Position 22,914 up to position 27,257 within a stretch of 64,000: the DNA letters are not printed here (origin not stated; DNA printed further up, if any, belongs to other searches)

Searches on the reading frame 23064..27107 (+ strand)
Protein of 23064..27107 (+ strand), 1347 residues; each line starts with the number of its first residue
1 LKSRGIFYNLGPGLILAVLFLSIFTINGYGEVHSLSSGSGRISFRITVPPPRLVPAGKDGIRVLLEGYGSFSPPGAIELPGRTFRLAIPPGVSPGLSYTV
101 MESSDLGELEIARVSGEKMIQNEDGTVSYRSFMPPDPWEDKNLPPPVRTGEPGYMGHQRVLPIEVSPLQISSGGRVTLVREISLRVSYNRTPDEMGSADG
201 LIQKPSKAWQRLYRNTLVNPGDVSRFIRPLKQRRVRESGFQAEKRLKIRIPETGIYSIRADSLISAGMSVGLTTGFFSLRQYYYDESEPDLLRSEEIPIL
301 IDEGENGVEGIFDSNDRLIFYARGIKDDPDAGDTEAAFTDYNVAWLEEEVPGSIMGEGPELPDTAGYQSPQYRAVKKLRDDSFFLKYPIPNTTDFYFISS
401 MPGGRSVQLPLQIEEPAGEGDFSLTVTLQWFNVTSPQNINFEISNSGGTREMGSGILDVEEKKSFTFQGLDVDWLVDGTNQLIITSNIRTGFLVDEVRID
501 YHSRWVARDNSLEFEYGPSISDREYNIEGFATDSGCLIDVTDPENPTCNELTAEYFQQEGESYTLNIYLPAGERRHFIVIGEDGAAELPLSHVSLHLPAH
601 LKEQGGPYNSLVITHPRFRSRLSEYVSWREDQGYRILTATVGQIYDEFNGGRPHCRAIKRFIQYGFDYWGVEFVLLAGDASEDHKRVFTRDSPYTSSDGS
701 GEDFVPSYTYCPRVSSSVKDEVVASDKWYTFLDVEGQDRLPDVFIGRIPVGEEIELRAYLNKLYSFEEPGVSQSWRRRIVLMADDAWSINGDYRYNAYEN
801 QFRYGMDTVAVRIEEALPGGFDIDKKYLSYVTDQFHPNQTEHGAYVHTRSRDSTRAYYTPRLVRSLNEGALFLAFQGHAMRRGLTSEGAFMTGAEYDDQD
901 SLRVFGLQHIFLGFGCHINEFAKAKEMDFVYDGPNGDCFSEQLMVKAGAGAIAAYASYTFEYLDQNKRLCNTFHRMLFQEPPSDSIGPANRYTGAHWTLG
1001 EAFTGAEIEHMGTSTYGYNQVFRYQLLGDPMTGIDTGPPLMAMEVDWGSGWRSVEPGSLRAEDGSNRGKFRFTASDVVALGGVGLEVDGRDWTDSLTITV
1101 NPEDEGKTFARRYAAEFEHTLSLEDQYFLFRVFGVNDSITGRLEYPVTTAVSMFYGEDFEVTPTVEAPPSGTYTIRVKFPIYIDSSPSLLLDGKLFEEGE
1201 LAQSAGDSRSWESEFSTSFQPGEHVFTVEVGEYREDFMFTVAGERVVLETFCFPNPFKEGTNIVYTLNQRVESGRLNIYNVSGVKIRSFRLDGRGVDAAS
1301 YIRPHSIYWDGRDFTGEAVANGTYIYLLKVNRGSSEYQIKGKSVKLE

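Call 3: search_protein_families(library=pfam, proteins=[window:23064-27107:+], max_evalue=1)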
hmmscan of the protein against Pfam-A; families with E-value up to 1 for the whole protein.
window:23064-27107:+ (1347 aa): 4 families
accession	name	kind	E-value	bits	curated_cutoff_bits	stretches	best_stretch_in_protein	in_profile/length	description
PF01364.23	Peptidase_C25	-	8.4e-61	206.7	23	1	611-1032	2-372/374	Peptidase family C25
PF13860.13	FlgD_ig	-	0.00028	21.2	27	1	1262-1325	13-70/79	FlgD Ig-like domain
PF13585.12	CHU_C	-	0.0047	17.4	27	1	1258-1336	11-78/86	CHU_C Type IX secretion signal domain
PF18962.6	Por_Secre_tail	-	0.023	15.4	27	1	1253-1286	2-34/75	Secretion system C-terminal sorting domain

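Call 4: search_protein_families(library=ncbifam, proteins=[window:23064-27107:+], max_evalue=1)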
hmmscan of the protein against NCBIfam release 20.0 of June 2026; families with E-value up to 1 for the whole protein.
window:23064-27107:+ (1347 aa): 4 families
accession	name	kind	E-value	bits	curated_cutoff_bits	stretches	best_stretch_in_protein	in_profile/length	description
NF033707.1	T9SS_sortase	equivalog_domain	3e-54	184.1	420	2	243-1030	5-728/1095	type IX secretion system sortase PorU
NF052324.1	PorU_rel_Nterm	equivalog_domain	2.6e-31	108.6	450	2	438-782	234-567/879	putative type IX secretion system sortase PorU2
TIGR04183.1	Por_Secre_tail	domain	0.013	15.4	23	1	1253-1293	2-40/72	T9SS type A sorting domain-containing protein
NF005176.1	PRK06655.1-1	equivalog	0.029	14.3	230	1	1258-1331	83-150/197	flagellar hook assembly protein FlgD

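Call 71: search_solved_structures(query=window:23064-27107:+, max_evalue=0.01)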
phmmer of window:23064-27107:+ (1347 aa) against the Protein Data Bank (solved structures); distinct sequences matched with E-value up to 0.01: 1.
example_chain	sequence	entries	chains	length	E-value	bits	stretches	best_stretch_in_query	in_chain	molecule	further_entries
6za2_A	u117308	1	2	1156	2.8e-09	38.2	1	622-785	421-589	Por secretion system protein porU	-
